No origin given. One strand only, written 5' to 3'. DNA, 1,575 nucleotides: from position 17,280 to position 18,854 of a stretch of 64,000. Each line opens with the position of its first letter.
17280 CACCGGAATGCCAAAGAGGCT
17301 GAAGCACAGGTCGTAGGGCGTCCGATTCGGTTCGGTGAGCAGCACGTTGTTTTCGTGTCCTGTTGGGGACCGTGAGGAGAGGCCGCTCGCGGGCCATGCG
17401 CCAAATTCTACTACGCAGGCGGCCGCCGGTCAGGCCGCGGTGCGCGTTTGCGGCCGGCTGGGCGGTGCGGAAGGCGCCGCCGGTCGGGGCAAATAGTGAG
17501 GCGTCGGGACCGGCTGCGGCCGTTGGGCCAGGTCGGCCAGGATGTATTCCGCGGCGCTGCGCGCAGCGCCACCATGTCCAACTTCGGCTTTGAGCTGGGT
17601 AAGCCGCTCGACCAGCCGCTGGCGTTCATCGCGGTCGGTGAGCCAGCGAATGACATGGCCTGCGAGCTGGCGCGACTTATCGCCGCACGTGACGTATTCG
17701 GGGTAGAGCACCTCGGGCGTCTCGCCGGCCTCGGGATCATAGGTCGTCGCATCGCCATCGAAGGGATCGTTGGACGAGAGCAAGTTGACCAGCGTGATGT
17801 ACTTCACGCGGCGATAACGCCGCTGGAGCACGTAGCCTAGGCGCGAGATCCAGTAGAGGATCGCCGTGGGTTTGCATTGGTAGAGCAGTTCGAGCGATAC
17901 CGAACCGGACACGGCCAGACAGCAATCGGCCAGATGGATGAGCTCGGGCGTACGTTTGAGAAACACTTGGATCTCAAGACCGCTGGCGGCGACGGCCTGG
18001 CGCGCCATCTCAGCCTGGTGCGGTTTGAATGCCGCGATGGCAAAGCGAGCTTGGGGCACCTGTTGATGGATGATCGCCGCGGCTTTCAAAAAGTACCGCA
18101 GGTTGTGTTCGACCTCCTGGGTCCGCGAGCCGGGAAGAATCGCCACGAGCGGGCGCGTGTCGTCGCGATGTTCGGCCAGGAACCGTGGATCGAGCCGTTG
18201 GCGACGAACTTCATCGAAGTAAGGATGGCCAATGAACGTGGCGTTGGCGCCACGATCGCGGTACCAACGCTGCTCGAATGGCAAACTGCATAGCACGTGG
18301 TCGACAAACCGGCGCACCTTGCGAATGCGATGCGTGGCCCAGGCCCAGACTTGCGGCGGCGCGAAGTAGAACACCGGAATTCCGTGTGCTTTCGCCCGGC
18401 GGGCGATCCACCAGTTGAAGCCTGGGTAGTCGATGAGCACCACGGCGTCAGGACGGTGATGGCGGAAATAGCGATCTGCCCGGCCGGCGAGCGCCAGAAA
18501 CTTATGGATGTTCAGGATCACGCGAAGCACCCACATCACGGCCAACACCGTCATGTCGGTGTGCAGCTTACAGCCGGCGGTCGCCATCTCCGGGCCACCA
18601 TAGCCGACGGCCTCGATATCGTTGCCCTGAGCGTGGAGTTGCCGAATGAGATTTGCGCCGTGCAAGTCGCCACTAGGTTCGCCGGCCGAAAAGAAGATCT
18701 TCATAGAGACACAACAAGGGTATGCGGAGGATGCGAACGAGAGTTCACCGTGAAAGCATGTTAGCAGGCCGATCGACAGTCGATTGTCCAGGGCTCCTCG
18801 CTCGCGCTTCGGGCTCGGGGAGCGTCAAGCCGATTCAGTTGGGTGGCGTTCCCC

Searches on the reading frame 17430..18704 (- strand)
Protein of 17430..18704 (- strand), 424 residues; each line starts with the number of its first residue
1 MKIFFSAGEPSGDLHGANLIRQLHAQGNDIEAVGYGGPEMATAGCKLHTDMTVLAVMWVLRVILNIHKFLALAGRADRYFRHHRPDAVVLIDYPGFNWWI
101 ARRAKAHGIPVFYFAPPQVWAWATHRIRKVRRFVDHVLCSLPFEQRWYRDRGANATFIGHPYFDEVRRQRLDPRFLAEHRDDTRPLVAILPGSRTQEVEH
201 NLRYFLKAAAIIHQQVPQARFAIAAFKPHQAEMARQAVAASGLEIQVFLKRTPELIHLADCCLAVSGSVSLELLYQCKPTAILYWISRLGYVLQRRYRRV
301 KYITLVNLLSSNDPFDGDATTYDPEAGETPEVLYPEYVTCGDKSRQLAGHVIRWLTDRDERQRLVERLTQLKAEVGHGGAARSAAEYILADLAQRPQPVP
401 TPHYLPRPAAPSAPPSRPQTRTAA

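Call 29: search_protein_families(library=pfam, proteins=[window:17430-18704:-], max_evalue=0.00001)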
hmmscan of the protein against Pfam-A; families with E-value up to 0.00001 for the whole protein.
window:17430-18704:- (424 aa): 1 family
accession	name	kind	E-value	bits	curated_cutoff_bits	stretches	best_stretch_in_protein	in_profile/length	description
PF02684.21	LpxB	-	1.3e-67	228.7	22.6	1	3-310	1-313/374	Lipid-A-disaccharide synthetase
